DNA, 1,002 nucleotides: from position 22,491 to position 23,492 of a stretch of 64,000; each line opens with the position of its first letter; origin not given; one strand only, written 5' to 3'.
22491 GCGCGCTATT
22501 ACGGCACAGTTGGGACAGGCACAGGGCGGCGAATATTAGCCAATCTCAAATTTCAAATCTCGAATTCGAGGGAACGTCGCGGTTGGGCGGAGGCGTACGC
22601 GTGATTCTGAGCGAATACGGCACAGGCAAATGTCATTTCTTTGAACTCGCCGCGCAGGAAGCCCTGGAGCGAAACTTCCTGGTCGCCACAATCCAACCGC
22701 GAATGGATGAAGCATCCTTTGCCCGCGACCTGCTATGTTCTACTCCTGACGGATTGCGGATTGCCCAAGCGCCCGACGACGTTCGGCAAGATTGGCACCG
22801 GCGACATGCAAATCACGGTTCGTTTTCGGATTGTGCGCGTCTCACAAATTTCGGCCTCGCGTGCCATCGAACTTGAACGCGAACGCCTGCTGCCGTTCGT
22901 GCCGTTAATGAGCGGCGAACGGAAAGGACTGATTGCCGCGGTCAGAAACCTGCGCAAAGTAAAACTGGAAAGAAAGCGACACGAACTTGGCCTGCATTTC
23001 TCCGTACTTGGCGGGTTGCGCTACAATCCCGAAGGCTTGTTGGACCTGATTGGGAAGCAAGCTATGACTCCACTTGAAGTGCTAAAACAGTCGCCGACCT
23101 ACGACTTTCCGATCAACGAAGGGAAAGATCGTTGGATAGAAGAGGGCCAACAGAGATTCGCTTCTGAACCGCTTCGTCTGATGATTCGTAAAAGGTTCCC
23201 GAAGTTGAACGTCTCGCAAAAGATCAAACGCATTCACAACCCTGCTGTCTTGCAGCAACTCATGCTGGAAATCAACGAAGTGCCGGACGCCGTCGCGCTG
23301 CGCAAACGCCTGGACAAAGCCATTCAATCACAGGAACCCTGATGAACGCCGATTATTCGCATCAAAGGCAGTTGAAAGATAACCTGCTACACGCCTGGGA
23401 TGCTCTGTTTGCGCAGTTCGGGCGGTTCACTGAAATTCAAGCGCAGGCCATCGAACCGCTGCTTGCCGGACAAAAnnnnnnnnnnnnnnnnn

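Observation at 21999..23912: Decayed accessory island: a frameshifted DUF4351-like (Rpn/YhgA-like) gene and a truncated Lhr-type helicase, bracketed by an 18-nt direct repeat that reaches into the comEA start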

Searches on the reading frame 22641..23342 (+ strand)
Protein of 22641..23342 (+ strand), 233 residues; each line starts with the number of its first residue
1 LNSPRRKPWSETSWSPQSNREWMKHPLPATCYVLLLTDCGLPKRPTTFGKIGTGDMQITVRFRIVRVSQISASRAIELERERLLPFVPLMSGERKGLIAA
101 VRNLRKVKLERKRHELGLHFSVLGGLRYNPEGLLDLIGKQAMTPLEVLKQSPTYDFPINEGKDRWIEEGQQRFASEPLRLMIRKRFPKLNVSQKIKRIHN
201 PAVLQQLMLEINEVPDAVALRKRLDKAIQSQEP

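Call 7: search_protein_families(library=pfam, proteins=[window:22641-23342:+], max_evalue=1)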
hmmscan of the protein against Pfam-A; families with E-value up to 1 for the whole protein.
window:22641-23342:+ (233 aa): 0 families

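Call 11: search_protein_families(library=ncbifam, proteins=[window:22641-23339:+], max_evalue=1)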
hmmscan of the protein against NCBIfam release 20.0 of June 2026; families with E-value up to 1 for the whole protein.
window:22641-23339:+ (233 aa): 0 families

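Call 12: search_protein_families(library=padloc, proteins=[window:22641-23339:+], max_evalue=1)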
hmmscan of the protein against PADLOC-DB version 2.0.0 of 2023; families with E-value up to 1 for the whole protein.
window:22641-23339:+ (233 aa): 0 families

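Call 13: find_homologous_proteins(query=window:22641-23339:+, max_evalue=0.001)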
Query window:22641-23339:+ (233 aa): 32 proteins with E <= 0.001 among 519 candidates.
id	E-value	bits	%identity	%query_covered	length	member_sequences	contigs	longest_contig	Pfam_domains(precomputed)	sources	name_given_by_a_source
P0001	2.6e-133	460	100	91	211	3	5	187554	-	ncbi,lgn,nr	ncbi:MAG TPA: hypothetical protein PLD20_15365 [Blastocatellia bacterium]|nr:hypothetical protein [B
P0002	6.3e-92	325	70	91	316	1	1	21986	-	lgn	-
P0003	6.4e-81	289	60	92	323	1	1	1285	-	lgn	-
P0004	4.7e-79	283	64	91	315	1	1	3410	-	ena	-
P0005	2.9e-78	280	63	91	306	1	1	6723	-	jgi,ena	-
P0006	3.5e-77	277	62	91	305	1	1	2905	-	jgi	jgi:hypothetical protein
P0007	3.8e-77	277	62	91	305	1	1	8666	-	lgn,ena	-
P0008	2.3e-76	274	58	91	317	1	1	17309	-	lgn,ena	-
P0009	1.3e-75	272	63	88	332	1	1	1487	-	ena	-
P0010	1.5e-75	271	60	91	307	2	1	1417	-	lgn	-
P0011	8.1e-75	269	59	92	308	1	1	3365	-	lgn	-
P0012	8.3e-75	269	60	92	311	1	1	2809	-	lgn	-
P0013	5.7e-74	266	60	91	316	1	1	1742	-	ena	-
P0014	8.8e-73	262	53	91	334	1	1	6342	-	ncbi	-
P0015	1.3e-71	259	59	92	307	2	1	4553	-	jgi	jgi:hypothetical protein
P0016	8.0e-71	256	58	92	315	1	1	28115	-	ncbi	-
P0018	1.4e-68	249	52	91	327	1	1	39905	-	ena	-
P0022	6.3e-63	230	54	91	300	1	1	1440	-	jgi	jgi:predicted transposase YdaD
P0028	1.2e-49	187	49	79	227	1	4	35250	-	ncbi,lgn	-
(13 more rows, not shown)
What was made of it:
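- Closest known: Rpn/YhgA-like recombination-promoting nucleases. Same: One JGI homologue is named 'predicted transposase YdaD' (call 13).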

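Call 15: find_encoding_contigs(protein=P0001, flank=5000, max_places=10)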
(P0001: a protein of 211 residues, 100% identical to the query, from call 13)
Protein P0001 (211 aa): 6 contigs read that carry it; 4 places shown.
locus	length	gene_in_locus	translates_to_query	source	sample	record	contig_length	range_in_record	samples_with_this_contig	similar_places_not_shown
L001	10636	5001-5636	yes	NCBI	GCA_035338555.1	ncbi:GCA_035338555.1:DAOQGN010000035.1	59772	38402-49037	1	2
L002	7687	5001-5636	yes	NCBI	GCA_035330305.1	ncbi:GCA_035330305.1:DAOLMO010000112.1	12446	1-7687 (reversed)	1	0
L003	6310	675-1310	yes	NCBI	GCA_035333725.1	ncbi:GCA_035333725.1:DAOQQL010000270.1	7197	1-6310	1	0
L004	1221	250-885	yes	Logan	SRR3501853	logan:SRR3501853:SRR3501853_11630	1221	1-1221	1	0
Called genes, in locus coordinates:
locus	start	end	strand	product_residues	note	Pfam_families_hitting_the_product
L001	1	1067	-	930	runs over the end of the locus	PF00133:tRNA-synt_1, PF09334:tRNA-synt_1g, PF01921:tRNA-synt_1f (weak), PF08264:Anticodon_1, PF06827:zf-FPG_IleRS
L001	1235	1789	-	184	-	-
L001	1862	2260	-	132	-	PF12732:YtxH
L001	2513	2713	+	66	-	PF02416:TatA_B_E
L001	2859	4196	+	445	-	PF04326:SLFN_AlbA_2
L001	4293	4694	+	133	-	-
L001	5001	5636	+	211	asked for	-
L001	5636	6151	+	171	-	PF00270:DEAD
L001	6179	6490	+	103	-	PF14520:HHH_5 (weak), PF12836:HHH_3, PF00633:HHH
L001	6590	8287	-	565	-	PF04389:Peptidase_M28, PF01546:Peptidase_M20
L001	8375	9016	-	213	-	PF00677:Lum_binding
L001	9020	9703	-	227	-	PF02224:Cytidylate_kin, PF13189:Cytidylate_kin2, PF13238:AAA_18 (weak), PF01202:SKI (faint), PF13207:AAA_17 (weak)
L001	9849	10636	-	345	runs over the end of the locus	PF01212:Beta_elim_lyase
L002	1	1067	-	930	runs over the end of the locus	PF00133:tRNA-synt_1, PF09334:tRNA-synt_1g, PF01921:tRNA-synt_1f (weak), PF08264:Anticodon_1, PF06827:zf-FPG_IleRS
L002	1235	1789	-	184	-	-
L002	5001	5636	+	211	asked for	-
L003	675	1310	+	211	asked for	-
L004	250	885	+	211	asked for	-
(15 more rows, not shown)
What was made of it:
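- Two related contigs end inside or near the region (call 15).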

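Call 20: find_encoding_contigs(protein=P0002, flank=6000, max_places=3)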
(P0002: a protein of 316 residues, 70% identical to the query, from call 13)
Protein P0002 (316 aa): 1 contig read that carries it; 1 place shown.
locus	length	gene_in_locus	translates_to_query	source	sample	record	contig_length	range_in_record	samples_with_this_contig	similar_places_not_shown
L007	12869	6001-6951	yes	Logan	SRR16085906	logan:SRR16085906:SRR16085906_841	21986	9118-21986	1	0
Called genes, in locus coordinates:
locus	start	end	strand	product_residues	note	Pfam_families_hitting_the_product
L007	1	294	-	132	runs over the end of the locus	PF12732:YtxH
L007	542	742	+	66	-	PF02416:TatA_B_E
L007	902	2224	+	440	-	PF04326:SLFN_AlbA_2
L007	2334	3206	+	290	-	-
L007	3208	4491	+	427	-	PF10923:BrxC_BrxD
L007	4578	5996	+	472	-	PF10923:BrxC_BrxD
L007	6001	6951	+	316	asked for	-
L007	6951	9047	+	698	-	PF00270:DEAD, PF04851:ResIII (weak), PF00271:Helicase_C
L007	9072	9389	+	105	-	PF12836:HHH_3, PF00633:HHH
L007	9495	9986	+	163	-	PF07931:CPT (faint)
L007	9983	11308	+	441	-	PF09298:FAA_hydrolase_N, PF01557:FAA_hydrolase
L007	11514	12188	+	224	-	-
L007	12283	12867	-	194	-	?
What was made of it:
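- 23342..23788 (+): BrxHI/SngC-like SF2 helicase, codons 1-149 (motifs I-Ib), cut by D5 (1,556 bp missing) just before motif II. The native 1-nt stop/start overlap with the Rpn-like gene is preserved. L007 has the same 6951 overlap (call 20).
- Between them it has intact genes of 290, 427, 472, 316 and 698 aa (call 20).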

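Call 24: search_protein_families(library=padloc, proteins=[L007:902-2221:+, L007:2334-3203:+, L007:3208-4488:+, L007:4578-5993:+, L007:6001-6948:+, L007:6951-9044:+], max_evalue=0.01)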
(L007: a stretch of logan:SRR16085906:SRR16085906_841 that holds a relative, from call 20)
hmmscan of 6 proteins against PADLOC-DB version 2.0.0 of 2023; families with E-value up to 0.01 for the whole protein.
L007:902-2221:+ (440 aa): 3 families
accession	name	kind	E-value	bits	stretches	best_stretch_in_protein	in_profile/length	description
PDLC02394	pAgo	-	5e-11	39.1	1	61-365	55-352/1121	-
PDLC05032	PDC-S50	-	0.0012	16.1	1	38-100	8-76/387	-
PDLC02402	Aga_SIR2-PNTD1-PNTD2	-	0.0087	12.2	0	219-366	356-480/876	Class I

L007:2334-3203:+ (290 aa): 0 families

L007:3208-4488:+ (427 aa): 3 families
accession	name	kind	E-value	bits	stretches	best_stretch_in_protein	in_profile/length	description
PDLC02494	BrxD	-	1.5e-35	121.2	1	2-405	3-406/440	BrxD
PDLC03959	SngB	-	9.2e-31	105.4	1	4-394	7-402/439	-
PDLC02488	BrxC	-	0.0046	12.9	1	36-98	44-108/1240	BrxC-PglY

L007:4578-5993:+ (472 aa): 2 families
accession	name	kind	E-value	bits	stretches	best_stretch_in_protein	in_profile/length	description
PDLC02494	BrxD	-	5.6e-20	69.9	1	77-191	8-121/440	BrxD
PDLC03959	SngB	-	4.5e-18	63.6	2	78-195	11-131/439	-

L007:6001-6948:+ (316 aa): 0 families

L007:6951-9044:+ (698 aa): 71 families (the best 25 are shown)
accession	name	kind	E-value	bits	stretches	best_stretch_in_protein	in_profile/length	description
PDLC02503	BrxHI|BrxHII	-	5.3e-73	244.5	1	28-529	24-523/698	BrxHI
PDLC03960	SngC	-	5e-63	212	1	28-515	24-537/720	-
PDLC02501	BrxHI|BrxHII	-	3.5e-44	149.1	1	22-398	15-393/925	BrxHI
PDLC02897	DpdJ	-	6e-24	81.9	1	24-347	95-449/1570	DpdJ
PDLC00194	HamB1|HamB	-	5.7e-17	58.9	1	33-179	233-380/995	DEAD-box helicase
PDLC02870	DpdF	-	1.2e-16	58.4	1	27-349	12-320/534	DpdF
PDLC02861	DpdF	-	9.1e-15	52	1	239-349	226-333/611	DpdF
PDLC00037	DruE3|DruE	-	1.8e-13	47.1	1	283-369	1034-1122/2055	SNF2 family N-terminal domain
PDLC00192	HamB1|HamB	-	5.6e-13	45.4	1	32-179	272-420/1104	DEAD-box helicase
PDLC00186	HamB1|HamB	-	9.6e-13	45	1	30-173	148-289/864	DEAD-box helicase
PDLC02864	DpdF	-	1.1e-12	45.5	1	250-348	232-327/610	DpdF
PDLC00035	DruE3|DruE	-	1.5e-12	44.1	1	283-369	1037-1125/1460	SNF2 family N-terminal domain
PDLC04531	PDC-M23B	-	1.8e-12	44.1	1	52-177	322-457/1060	-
PDLC00036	DruE3|DruE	-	2.6e-12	42.7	1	285-363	1029-1109/2023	SNF2 family N-terminal domain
PDLC00185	HamB1|HamB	-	5.9e-12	42.3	1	29-176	143-280/871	DEAD-box helicase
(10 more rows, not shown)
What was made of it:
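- On Shango (SngABC): L007 proteins: PADLOC SngB 9.2e-31 and 4.5e-18 (call 24). L007 helicase SngC 5e-63 (call 24).
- Closest known: Shango anti-phage system. Same: It is an operon of an accessory protein, ATPase and helicase (call 24).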

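Call 25: search_protein_families(library=pfam, proteins=[L007:902-2221:+, L007:2334-3203:+, L007:3208-4488:+, L007:4578-5993:+, L007:6001-6948:+, L007:6951-9044:+, L007:9072-9386:+], max_evalue=0.1)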
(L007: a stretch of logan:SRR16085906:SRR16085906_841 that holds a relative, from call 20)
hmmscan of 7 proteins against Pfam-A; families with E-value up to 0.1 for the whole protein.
L007:902-2221:+ (440 aa): 2 families
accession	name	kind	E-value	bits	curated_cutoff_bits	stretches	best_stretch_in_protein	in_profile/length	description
PF04326.19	SLFN_AlbA_2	-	6.8e-21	75.4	25.3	1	47-157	1-116/118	Schlafen, AlbA_2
PF13749.12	HATPase_c_4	-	0.0012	19.2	26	1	350-423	2-77/89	Putative ATP-dependent DNA helicase recG C-terminal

L007:2334-3203:+ (290 aa): 0 families

L007:3208-4488:+ (427 aa): 2 families
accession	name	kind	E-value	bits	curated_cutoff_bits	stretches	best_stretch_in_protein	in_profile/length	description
PF10923.14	BrxC_BrxD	-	1.3e-47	163.1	22.2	1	5-394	3-397/414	BREX system ATP-binding protein BrxC/D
PF13191.12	AAA_16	-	0.023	15.6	32.6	0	49-97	19-66/167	AAA ATPase domain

L007:4578-5993:+ (472 aa): 2 families
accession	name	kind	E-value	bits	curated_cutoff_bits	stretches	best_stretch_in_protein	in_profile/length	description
PF10923.14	BrxC_BrxD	-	3.8e-32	112.2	22.2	2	78-197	6-128/414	BREX system ATP-binding protein BrxC/D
PF13191.12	AAA_16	-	0.00068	20.6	32.6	1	101-238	4-139/167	AAA ATPase domain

L007:6001-6948:+ (316 aa): 0 families

L007:6951-9044:+ (698 aa): 5 families
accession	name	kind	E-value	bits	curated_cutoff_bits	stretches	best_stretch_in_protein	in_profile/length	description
PF00270.35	DEAD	-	4.8e-31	108.2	26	1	30-204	1-163/167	DEAD/DEAH box helicase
PF00271.37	Helicase_C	-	3.1e-15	56.8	23.5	1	240-348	6-108/110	Helicase conserved C-terminal domain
PF04851.21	ResIII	-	7.2e-07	29.7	22.5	1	31-161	6-139/164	Type III restriction enzyme, res subunit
PF22590.2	Cas3-like_C_2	-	0.00011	22.9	27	1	255-349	5-104/106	CRISPR-associated nuclease/helicase Cas3, C-terminal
PF22527.2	DEXQc_Suv3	-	0.00027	21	27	1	49-167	19-113/154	DEXQ-box helicase domain of Suv3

L007:9072-9386:+ (105 aa): 11 families
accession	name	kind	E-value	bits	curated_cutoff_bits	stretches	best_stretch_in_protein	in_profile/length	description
PF12836.13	HHH_3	-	4.6e-20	71.9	27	1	35-92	5-62/65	Helix-hairpin-helix motif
PF00633.29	HHH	-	1.1e-08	34.9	24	1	37-63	4-30/30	Helix-hairpin-helix motif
PF14520.12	HHH_5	-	8.1e-05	23.5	27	1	40-65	31-56/57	Helix-hairpin-helix domain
PF06514.17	PsbU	-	0.00038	20.9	24.5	1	33-86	12-61/93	Photosystem II 12 kDa extrinsic protein (PsbU)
PF03934.19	T2SSK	-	0.00041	21.1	24.2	1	36-77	1-42/63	Type II secretion system (T2SS), protein K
PF14716.13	HHH_8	-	0.0012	19.6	30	1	40-63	44-67/73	Helix-hairpin-helix domain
PF12826.13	HHH_2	-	0.0032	18.1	27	1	37-62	28-53/64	Helix-hairpin-helix motif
PF21176.3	RecR_HhH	-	0.005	17.1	27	1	45-57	7-19/45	RecR, helix-hairpin-helix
PF14579.12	HHH_6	-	0.0062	17.1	25.6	1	46-77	27-58/90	Helix-hairpin-helix motif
PF02371.22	Transposase_20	-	0.011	16.5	21.3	1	44-84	2-42/87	Transposase IS116/IS110/IS902 family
PF04919.18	DUF655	-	0.023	15.1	22.2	1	45-76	117-147/181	Protein of unknown function (DUF655)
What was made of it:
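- On BREX (type 2): BrxD 1.5e-35, BrxHI 5.3e-73, Pfam BrxC_BrxD 1.3e-47 on L007 (calls 24, 25).
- Closest known: BREX type 2 accessory pair BrxD. Same: These are the best profile matches: BrxD 1.5e-35, Pfam BrxC_BrxD 1.3e-47, BrxHI 5.3e-73 (calls 24, 25).
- Family assignments on the intact proteins (calls 24, 25): BrxD 1.5e-35 and SngB 9e-31; BrxD 5.6e-20 for the second ATPase; BrxHI 5.3e-73 and SngC 5e-63 for the helicase.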

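Call 39: find_homologous_proteins(query=L007:2334-3203:+, max_evalue=0.001)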
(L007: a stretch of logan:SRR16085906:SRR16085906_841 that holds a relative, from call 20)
Query L007:2334-3203:+ (290 aa): 276 proteins with E <= 0.001 among 8000 candidates; the best 120 are listed.
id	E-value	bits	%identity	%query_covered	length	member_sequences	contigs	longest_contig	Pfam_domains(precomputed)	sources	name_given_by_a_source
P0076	2.2e-182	622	100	100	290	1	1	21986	-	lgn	-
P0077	4.2e-176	602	96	100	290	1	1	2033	-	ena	-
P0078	7.2e-158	542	87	100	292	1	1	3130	-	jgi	jgi:hypothetical protein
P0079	6.5e-157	539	85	100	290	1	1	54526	-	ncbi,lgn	-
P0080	8.1e-155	532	82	100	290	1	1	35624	-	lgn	-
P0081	1.8e-154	531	82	100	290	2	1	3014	-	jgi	-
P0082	1.9e-150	518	82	100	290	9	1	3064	-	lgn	-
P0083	9.5e-150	515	81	100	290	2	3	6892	-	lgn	-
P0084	2.0e-148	511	80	100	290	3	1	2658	-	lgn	-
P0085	2.5e-148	511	81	100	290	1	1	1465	-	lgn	-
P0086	1.1e-147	509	80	100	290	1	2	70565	-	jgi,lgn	jgi:hypothetical protein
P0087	2.6e-147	507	80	100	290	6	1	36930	-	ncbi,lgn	-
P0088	1.7e-145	501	79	99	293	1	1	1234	-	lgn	-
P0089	1.8e-145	501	78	100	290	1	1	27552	-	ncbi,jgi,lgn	jgi:hypothetical protein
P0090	3.1e-145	501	80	100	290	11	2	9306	-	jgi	jgi:hypothetical protein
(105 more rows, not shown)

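Call 44: search_protein_families(library=pfam, alignment_id=A2, max_evalue=5)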
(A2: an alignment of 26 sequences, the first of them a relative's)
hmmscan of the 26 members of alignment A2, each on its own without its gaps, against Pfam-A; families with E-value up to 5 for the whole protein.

A. member 1, P0002 (316 aa): 0 families

B. families by the number of members that match (of 26 scanned): 8 families
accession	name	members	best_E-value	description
PF09811.14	Yae1_N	3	0.0015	Essential protein Yae1, N terminal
PF24012.1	DUF7326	1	0.011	Family of unknown function (DUF7326)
PF23055.1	DUF7041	1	0.074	Domain of unknown function (DUF7041)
PF18305.6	DNA_pol_A_exoN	1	0.11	3' to 5' exonuclease C-terminal domain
PF11249.13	DUF3047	1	0.12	Protein of unknown function (DUF3047)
PF24812.1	wHTH_TTC3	1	0.14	TTC3-like, winged helix turn helix domain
PF11567.13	PfUIS3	1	0.18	Plasmodium falciparum UIS3 membrane protein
PF13277.11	YmdB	1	0.34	YmdB-like protein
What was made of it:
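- Closest known: Rpn/YhgA-like recombination-promoting nucleases. Different: There is no Pfam PDDEXK_Yhga or DUF4351 hit in 26 members (call 44).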

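Call 45: search_solved_structures(query=A2, max_evalue=10)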
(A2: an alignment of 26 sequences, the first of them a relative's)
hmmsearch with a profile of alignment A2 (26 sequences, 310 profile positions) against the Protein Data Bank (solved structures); distinct sequences matched with E-value up to 10: 0.

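Call 46: search_solved_structures(query=A1, max_evalue=10)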
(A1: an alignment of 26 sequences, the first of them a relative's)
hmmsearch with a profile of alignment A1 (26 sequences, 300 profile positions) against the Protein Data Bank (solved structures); distinct sequences matched with E-value up to 10: 0.
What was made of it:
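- Tried and rejected: PDB sequence searches with profiles of the Rpn-like and 290-aa families gave no hits at E<=10 (calls 45, 46).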

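Call 47: search_protein_families(library=ncbifam, proteins=[P0002, P0076, P0016, P0022], max_evalue=5)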
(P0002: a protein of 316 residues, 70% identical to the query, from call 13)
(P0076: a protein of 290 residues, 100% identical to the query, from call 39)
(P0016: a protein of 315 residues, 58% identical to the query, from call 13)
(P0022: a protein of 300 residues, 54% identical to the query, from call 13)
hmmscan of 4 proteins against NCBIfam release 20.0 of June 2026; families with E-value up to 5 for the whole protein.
P0002 (316 aa): 1 family
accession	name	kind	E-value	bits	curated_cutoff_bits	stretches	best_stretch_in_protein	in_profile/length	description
TIGR01784.1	T_den_put_tspse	subfamily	0.032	14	52.1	1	237-276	222-261/273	Rpn family recombination-promoting nuclease/putative transposase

P0076 (290 aa): 0 families

P0016 (315 aa): 1 family
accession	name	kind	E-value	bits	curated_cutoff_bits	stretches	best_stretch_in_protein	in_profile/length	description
TIGR01784.1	T_den_put_tspse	subfamily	0.00026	20.9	52.1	2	58-88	57-86/273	Rpn family recombination-promoting nuclease/putative transposase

P0022 (300 aa): 0 families
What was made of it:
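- On Rpn/YhgA-like nuclease, DUF4351-containing: TIGR01784 gives 20.9 bits against a 52.1 cut-off (E 2.6e-4) for P0016 and E 0.032 for P0002 (call 47).
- Closest known: Rpn/YhgA-like recombination-promoting nucleases. Same: There are weak collinear TIGR01784 hits (call 47).
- Checked: There is only a sub-threshold NCBIfam Rpn-family hit (call 47).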

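Call 49: predict_structure(alignment_id=A2)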
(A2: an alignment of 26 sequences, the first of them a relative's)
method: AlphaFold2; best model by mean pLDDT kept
length: 316 residues; sequences in the alignment: 26
mean_pLDDT: 79.9   pTM: 0.67
mean pLDDT of the five models: 79.9, 75.3, 75.1, 73.4, 70.5
residues with pLDDT >= 90: 147; 70-90: 90; 50-70: 42; < 50: 37
segments of 3 or more residues with pLDDT < 50: 1-6, 49-51, 230-252
pLDDT, mean of each block of 10 residues (from residue 1): 50 90 96 95 65 81 96 89 91 93 93 92 91 96 96 95 91 89 82 77 62 53 51 38 36 61 77 88 83 83 94 82
secondary structure, 60 per line:
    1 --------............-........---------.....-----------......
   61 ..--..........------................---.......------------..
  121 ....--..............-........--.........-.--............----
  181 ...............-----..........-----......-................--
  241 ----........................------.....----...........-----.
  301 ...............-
elements in order: H9-20 H22-29 E39-43 E55-62 E65-74 H81-96 E100-106 E119-124 E127-137 H143-149 H152-160 H165-176 H181-195 H201-210 H216-221 H223-238 H245-268 H275-279 H284-294 H300-315

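Call 50: predict_structure(alignment_id=A1)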
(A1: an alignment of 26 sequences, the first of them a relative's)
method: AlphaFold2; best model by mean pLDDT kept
length: 290 residues; sequences in the alignment: 26
mean_pLDDT: 84.5   pTM: 0.73
mean pLDDT of the five models: 84.5, 84.2, 83.6, 83.5, 78.8
residues with pLDDT >= 90: 100; 70-90: 160; 50-70: 23; < 50: 7
segments of 3 or more residues with pLDDT < 50: none
pLDDT, mean of each block of 10 residues (from residue 1): 63 80 86 89 85 89 85 88 88 94 93 87 89 87 89 95 91 93 94 92 91 81 84 86 84 76 53 52 85
secondary structure, 60 per line:
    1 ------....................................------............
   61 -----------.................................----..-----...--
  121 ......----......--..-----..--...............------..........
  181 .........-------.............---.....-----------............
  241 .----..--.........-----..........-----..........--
elements in order: H7-42 H49-60 H72-104 E116-118 E121-126 E131-136 H150-164 H171-189 H199-209 H213-217 H229-241 E250-258 H264-273 E279-288
